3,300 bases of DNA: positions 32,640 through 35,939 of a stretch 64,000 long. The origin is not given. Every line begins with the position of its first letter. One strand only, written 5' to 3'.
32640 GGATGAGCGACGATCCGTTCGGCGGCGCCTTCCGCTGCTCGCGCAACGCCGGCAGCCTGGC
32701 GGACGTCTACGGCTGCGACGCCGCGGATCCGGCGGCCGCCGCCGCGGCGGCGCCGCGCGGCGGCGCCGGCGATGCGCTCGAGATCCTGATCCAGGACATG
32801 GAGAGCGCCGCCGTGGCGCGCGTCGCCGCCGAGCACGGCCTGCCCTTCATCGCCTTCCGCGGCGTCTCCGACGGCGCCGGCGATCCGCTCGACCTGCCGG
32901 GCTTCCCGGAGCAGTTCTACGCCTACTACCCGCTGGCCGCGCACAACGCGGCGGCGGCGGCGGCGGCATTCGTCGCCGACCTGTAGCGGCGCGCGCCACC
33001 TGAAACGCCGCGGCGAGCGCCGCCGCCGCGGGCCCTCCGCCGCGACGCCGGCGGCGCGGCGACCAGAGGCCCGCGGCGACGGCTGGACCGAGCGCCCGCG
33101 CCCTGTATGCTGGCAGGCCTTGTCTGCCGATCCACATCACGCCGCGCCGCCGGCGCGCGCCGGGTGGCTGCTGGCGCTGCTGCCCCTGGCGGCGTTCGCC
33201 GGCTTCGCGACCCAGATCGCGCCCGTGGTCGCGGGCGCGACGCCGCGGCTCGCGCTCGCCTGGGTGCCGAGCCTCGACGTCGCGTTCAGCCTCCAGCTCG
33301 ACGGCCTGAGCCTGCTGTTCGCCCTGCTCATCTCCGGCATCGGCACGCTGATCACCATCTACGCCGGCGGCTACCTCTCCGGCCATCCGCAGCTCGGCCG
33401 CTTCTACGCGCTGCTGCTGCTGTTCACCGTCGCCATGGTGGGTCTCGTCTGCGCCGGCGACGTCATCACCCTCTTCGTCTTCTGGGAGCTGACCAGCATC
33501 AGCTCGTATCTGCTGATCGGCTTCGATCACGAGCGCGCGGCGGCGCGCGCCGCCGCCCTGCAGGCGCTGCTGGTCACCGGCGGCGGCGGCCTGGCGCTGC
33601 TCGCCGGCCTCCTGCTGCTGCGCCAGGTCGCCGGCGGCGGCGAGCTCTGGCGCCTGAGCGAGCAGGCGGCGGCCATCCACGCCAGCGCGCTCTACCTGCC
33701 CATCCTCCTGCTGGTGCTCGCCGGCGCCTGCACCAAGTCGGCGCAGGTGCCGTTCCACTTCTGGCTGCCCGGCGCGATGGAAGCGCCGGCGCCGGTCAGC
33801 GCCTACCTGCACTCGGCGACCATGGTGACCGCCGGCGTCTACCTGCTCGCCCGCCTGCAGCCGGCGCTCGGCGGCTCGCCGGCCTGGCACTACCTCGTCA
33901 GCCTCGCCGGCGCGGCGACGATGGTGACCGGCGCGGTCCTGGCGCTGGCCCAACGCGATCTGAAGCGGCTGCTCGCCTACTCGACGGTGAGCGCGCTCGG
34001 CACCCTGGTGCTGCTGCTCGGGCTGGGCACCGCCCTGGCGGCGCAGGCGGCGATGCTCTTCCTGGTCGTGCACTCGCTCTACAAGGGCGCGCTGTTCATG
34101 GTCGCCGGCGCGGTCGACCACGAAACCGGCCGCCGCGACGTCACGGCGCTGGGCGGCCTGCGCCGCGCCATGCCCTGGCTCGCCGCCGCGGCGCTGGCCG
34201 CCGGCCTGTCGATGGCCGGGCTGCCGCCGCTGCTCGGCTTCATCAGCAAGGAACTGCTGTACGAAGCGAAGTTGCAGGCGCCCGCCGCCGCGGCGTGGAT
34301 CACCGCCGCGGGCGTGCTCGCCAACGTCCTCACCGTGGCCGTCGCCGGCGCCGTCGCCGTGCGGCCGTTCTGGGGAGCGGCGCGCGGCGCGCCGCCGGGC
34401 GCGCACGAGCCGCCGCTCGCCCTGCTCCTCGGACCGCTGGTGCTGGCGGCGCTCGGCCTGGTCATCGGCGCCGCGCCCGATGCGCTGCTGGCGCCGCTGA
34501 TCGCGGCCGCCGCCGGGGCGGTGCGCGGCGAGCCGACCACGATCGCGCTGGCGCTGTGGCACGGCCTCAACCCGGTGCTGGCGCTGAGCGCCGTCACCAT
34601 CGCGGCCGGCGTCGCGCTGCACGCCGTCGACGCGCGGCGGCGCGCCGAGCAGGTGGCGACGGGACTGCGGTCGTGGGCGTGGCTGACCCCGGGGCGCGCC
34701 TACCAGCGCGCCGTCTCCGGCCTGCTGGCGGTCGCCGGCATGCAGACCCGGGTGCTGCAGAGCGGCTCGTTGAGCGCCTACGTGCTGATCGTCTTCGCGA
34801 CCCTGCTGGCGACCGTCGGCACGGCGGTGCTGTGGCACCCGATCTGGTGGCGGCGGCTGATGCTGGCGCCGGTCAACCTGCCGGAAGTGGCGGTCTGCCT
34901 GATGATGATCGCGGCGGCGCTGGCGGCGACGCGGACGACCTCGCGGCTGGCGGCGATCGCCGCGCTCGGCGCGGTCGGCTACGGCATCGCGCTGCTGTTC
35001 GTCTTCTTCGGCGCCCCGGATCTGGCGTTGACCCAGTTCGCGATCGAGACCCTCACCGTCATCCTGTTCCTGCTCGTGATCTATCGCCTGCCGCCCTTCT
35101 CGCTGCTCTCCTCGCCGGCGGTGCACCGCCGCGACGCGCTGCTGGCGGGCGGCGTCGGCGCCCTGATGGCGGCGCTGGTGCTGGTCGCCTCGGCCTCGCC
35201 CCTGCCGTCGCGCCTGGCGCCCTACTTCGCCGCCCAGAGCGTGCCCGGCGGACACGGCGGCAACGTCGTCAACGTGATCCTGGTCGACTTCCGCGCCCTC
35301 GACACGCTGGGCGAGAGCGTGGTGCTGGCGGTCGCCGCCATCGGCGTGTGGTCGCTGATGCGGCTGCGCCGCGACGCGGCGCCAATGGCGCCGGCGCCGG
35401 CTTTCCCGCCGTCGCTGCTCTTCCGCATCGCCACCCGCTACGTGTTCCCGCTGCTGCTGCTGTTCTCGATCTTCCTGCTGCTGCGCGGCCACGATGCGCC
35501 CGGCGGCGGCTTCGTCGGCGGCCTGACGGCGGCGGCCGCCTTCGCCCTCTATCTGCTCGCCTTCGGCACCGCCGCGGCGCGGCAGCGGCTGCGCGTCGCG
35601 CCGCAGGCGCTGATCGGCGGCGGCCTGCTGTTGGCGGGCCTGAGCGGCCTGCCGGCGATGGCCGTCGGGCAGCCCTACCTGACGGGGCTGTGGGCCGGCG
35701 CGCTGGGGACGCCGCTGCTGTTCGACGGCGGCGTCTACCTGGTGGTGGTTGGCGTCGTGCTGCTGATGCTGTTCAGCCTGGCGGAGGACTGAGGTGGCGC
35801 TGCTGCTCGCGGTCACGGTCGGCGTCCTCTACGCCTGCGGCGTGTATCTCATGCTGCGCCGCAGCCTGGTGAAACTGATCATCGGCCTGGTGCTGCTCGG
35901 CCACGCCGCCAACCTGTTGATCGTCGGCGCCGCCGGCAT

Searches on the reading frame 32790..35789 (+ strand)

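Call 40: search_protein_families(library=pfam, proteins=[window:32790-35789:+], max_evalue=0.0001)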
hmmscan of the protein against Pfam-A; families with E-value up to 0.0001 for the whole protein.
window:32790-35789:+ (1000 aa): 5 families
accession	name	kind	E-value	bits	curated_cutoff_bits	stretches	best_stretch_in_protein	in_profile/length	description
PF00361.26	Proton_antipo_M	-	2.7e-65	220.9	21.5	1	222-515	1-294/294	NADH:quinone oxidoreductase/Mrp antiporter, TM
PF04039.18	MnhB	-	1.8e-30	106.2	22.5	1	878-991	2-126/127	Domain related to MnhB subunit of Na+/H+ antiporter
PF13244.11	MbhD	-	2.8e-21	75.9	27.2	1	704-768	1-66/67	MBH, subunit D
PF20501.3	MbhE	-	3.1e-21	75.7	27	1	780-864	4-88/98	MBH, subunit E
PF00662.26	Proton_antipo_N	-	2.7e-12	46.8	24.5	1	160-206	5-51/51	NADH-Ubiquinone oxidoreductase (complex I), chain 5 N-terminus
